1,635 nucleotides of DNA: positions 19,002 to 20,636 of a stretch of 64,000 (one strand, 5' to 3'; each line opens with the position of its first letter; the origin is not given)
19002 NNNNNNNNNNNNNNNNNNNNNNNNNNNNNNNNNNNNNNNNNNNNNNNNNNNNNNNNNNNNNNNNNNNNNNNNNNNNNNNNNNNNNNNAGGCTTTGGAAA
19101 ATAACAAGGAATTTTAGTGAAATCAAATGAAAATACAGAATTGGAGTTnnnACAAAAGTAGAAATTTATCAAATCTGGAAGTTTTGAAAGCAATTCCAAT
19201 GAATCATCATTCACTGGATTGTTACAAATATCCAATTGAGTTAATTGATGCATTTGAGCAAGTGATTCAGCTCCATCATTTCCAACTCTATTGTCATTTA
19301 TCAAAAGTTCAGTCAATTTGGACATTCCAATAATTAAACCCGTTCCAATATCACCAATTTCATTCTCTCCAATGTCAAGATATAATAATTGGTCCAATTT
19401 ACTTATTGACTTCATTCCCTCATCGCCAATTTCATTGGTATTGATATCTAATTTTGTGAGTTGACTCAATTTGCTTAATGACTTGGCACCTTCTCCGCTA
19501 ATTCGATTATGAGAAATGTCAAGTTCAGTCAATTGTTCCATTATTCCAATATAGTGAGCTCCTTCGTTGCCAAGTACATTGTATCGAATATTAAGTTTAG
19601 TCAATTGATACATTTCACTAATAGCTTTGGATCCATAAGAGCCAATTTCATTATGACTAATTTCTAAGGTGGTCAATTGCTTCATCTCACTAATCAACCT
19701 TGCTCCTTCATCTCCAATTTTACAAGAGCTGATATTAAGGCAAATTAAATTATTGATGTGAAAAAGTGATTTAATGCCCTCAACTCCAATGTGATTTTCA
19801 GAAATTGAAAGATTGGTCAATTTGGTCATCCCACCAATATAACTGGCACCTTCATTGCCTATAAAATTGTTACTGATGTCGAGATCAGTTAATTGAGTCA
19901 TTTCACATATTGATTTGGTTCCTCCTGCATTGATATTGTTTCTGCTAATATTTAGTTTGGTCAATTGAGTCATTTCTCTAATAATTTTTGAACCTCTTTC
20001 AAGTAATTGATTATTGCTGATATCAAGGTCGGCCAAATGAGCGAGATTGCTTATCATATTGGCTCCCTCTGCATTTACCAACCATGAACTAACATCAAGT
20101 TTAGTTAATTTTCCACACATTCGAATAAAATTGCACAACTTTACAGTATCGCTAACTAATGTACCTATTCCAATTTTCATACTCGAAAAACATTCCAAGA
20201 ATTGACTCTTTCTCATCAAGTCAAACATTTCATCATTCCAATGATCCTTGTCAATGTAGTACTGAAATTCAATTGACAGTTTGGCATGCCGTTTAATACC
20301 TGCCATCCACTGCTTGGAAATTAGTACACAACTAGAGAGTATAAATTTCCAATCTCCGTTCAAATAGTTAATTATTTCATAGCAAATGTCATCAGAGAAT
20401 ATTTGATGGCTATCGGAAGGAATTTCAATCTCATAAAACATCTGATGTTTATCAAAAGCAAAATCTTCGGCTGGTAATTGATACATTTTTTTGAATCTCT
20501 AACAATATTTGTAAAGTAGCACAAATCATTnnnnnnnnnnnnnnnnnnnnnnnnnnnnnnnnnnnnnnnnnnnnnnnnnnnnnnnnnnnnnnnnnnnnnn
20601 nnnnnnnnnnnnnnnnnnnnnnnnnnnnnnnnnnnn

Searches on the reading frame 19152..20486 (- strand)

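Call 11: search_protein_families(library=pfam, proteins=[window:19152-20486:-], max_evalue=0.001)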
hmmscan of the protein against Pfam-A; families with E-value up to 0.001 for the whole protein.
window:19152-20486:- (445 aa): 8 families
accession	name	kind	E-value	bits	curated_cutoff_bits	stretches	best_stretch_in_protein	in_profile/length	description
PF13516.12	LRR_6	-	5.5e-40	132.7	23.4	2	319-338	5-24/24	Leucine Rich repeat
PF13855.12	LRR_8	-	9e-28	96.3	27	6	342-400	2-60/61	Leucine rich repeat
PF12799.13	LRR_4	-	6.6e-22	77.5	27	1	318-355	2-38/44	Leucine Rich repeats (2 copies)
PF23598.1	LRR_14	-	2e-21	76.6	40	2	229-441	34-243/353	Leucine-rich repeat region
PF00560.39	LRR_1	-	3.9e-18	62.1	20.6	0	318-340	1-23/23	Leucine Rich Repeat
PF25013.1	LRR_Zer-1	-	3e-11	44.1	27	0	263-353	2-98/137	Zer-1-like, Leucine-rich repeats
PF14580.12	LRR_9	-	1e-07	32.1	30.5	1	339-427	40-127/175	Leucine-rich repeat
PF20919.3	DHU1_N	-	9.6e-07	28.8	26.7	0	388-442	143-199/370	DWD hypersensitive to UV-B 1, N-terminal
